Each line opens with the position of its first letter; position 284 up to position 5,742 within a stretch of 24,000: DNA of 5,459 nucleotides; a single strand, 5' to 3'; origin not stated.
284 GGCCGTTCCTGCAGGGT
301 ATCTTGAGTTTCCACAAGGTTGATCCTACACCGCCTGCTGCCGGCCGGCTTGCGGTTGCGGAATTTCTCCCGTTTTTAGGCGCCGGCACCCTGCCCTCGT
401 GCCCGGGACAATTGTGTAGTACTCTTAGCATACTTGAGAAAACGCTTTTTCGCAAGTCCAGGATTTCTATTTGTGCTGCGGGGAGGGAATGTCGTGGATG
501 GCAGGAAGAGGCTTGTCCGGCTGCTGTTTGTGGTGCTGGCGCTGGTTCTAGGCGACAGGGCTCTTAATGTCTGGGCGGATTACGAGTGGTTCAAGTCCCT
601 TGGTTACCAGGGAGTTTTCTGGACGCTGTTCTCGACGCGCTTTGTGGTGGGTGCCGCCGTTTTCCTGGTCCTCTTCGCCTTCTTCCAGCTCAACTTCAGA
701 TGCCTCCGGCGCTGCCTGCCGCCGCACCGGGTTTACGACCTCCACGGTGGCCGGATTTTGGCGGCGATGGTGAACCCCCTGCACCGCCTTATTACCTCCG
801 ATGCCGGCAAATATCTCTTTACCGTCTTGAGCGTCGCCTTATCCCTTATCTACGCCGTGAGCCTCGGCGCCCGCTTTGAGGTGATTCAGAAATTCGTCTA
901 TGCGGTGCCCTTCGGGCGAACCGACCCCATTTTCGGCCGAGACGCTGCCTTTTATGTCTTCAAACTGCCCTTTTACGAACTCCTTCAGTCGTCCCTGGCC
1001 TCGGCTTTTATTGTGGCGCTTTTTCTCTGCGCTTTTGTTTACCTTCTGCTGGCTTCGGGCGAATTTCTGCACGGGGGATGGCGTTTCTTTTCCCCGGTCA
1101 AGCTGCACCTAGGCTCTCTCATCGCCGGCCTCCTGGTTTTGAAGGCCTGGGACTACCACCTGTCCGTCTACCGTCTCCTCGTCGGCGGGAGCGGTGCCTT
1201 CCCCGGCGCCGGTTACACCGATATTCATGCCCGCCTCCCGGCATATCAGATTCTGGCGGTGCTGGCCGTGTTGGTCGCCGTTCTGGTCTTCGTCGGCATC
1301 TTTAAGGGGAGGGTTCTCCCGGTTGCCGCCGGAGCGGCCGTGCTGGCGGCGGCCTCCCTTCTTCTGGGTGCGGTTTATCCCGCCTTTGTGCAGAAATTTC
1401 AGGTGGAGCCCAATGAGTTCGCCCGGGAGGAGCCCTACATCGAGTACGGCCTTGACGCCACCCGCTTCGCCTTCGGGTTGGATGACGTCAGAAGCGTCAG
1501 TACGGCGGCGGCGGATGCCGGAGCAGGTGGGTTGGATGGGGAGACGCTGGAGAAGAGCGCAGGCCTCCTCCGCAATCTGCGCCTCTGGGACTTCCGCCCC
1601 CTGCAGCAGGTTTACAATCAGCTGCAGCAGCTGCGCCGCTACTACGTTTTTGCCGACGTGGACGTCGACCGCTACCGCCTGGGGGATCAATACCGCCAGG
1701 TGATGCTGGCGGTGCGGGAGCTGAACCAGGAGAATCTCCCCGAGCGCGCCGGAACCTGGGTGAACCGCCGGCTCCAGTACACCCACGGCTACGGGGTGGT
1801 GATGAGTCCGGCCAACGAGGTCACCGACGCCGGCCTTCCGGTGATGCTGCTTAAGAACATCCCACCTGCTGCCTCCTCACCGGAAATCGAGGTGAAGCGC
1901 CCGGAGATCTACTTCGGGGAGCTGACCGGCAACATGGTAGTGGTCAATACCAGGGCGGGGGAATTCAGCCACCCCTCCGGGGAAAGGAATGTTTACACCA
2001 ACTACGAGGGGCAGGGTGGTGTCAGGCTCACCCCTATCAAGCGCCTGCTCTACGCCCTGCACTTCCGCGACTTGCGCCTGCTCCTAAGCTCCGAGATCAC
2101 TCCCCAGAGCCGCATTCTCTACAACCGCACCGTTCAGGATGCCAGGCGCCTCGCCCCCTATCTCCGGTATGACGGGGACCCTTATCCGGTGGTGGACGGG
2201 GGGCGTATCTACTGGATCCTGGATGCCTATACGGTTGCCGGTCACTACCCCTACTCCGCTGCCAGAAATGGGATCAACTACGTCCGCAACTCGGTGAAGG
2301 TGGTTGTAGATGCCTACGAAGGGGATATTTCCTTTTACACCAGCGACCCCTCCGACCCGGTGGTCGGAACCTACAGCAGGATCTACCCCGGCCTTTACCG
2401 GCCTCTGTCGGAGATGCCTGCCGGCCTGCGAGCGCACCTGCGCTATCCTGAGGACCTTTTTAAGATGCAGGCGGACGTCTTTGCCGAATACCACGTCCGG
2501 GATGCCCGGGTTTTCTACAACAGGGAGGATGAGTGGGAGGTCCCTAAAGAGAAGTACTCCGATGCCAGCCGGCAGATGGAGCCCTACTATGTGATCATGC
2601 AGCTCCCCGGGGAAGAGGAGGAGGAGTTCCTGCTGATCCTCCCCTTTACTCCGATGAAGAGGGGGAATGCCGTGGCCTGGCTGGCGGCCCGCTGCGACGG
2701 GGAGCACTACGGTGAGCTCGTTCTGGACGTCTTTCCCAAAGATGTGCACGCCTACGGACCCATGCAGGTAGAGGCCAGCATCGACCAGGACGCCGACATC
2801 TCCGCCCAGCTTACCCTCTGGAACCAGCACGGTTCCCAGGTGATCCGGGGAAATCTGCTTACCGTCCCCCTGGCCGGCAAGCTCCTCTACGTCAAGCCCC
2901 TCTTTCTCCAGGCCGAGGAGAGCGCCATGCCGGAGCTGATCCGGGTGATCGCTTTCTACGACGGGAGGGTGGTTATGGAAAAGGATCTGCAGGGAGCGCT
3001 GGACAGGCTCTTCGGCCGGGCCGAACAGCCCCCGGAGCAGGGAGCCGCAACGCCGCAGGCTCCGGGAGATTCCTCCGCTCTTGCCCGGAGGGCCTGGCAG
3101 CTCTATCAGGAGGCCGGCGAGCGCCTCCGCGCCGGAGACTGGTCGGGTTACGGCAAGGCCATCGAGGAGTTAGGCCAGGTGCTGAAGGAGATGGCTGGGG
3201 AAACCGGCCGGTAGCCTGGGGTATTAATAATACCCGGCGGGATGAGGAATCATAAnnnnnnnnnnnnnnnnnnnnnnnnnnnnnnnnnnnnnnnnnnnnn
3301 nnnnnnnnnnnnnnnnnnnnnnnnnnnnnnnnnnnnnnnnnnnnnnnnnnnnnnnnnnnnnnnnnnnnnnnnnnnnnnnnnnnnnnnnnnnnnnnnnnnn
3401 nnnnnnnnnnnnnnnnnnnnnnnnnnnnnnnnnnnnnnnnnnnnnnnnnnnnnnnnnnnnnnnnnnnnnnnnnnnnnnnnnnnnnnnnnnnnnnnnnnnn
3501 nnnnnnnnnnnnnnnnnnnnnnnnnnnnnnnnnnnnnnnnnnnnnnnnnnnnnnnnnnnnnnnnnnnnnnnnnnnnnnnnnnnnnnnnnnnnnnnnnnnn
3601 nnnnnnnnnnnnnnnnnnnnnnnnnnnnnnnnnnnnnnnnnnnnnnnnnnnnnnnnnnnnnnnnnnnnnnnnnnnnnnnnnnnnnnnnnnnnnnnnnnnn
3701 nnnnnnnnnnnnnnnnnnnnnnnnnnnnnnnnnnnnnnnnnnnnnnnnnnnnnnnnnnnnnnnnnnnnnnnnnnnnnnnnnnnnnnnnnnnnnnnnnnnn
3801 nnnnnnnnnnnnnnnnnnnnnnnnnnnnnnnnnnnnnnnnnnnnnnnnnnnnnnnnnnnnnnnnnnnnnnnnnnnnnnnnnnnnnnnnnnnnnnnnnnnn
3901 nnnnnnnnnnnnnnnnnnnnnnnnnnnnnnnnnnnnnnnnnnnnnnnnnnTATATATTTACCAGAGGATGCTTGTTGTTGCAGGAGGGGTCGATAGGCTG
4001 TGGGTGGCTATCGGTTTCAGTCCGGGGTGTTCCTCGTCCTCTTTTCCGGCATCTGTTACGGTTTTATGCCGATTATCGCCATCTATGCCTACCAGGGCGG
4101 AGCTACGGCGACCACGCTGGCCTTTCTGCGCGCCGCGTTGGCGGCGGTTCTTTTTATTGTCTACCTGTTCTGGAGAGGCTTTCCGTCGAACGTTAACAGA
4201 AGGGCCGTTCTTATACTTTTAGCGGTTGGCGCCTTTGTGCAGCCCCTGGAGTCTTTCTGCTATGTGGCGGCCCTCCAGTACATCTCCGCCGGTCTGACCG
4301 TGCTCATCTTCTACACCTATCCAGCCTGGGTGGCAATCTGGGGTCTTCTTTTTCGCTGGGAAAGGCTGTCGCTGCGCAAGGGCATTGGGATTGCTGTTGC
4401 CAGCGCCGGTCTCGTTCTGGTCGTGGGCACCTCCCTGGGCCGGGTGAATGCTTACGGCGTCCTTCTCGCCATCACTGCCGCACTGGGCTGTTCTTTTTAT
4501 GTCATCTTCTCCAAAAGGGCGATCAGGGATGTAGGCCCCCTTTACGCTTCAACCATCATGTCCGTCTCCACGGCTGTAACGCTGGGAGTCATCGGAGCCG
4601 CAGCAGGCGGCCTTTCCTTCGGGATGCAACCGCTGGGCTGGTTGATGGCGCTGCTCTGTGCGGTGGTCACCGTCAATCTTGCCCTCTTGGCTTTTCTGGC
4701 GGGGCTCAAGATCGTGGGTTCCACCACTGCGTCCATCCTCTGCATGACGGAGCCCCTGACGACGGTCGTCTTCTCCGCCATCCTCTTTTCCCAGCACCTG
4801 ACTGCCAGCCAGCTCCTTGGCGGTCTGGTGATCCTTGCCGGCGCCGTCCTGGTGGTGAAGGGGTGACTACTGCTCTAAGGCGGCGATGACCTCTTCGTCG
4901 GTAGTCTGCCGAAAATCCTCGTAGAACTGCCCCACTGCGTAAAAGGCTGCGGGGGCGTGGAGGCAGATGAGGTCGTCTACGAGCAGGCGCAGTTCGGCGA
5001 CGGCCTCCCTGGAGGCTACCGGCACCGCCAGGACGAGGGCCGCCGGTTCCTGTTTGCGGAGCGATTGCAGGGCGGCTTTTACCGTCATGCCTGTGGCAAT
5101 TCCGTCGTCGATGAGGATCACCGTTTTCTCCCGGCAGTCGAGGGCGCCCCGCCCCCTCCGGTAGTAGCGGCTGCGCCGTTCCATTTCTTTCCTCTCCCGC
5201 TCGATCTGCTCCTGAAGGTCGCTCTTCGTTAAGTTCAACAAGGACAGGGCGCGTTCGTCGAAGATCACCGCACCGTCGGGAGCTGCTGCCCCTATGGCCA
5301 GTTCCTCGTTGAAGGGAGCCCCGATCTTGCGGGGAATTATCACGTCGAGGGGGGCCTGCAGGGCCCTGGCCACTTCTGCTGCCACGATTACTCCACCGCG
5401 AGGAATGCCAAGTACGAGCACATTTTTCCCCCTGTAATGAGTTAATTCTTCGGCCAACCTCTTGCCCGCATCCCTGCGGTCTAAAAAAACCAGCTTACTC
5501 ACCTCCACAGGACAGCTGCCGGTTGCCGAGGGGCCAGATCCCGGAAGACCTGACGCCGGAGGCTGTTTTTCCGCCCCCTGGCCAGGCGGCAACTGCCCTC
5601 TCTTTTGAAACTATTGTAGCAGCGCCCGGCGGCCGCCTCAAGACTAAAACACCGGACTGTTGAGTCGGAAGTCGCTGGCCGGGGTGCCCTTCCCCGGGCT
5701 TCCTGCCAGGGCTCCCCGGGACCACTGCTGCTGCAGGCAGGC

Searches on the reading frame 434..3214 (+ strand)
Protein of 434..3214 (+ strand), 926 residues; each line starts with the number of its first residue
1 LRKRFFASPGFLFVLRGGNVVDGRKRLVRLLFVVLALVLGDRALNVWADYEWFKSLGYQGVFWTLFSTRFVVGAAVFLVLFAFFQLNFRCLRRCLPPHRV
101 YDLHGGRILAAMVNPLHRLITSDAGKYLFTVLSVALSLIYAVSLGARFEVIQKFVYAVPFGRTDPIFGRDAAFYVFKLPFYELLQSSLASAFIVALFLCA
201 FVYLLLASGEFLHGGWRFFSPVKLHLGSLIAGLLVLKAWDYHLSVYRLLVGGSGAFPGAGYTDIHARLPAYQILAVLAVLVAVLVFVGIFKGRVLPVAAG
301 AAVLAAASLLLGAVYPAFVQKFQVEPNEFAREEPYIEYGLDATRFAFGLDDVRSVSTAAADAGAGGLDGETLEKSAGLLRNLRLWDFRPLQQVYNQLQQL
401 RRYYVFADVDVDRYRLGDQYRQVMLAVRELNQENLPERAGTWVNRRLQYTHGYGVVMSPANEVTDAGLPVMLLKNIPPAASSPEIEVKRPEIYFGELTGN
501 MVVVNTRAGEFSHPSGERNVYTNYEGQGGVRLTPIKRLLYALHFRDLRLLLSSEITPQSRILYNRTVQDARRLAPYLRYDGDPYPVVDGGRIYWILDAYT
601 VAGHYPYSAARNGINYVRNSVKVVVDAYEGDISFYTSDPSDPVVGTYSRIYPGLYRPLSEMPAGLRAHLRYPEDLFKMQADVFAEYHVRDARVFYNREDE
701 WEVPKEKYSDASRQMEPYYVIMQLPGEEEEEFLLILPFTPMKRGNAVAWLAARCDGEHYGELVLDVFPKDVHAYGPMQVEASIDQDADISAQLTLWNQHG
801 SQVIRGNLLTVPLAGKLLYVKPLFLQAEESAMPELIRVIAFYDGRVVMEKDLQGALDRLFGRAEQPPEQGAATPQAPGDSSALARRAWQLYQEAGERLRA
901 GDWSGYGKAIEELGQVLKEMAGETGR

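Call 67: search_protein_families(library=pfam, proteins=[window:434-3214:+], max_evalue=0.001)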
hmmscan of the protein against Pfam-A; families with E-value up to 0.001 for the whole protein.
window:434-3214:+ (926 aa): 1 family
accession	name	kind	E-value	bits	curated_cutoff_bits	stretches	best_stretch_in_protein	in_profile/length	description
PF03699.18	UPF0182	-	3.2e-284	945.3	27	1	30-796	5-770/770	Uncharacterised protein family (UPF0182)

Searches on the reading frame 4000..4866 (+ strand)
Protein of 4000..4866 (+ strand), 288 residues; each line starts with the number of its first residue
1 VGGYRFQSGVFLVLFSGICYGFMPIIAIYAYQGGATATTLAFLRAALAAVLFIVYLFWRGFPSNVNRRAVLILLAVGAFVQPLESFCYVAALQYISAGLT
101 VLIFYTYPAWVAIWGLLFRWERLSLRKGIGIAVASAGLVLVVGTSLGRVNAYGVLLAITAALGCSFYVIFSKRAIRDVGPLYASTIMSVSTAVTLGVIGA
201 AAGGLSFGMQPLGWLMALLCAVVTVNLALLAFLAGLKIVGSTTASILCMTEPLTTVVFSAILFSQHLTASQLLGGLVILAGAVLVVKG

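Call 67: search_protein_families(library=pfam, proteins=[window:4000-4866:+], max_evalue=0.001)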
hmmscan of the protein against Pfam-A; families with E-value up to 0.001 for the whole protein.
window:4000-4866:+ (288 aa): 1 family
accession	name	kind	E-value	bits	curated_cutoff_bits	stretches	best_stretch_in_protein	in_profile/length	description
PF00892.27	EamA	-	3.6e-36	124.9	28.2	2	152-286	2-134/135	EamA-like transporter family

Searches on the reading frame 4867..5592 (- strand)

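Call 67: search_protein_families(library=pfam, proteins=[window:4867-5592:-], max_evalue=0.001)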
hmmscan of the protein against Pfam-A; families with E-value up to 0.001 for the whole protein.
window:4867-5592:- (241 aa): 3 families
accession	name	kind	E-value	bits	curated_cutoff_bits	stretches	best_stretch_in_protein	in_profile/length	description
PF00156.33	Pribosyltran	-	1.1e-17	64.3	26.3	1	42-212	14-144/158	Phosphoribosyl transferase domain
PF14681.12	UPRTase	-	0.00023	21.1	27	1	141-201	108-168/206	Uracil phosphoribosyltransferase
PF15609.12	PRTase_2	-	0.00028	20.9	28.8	0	154-190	118-154/188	Phosphoribosyl transferase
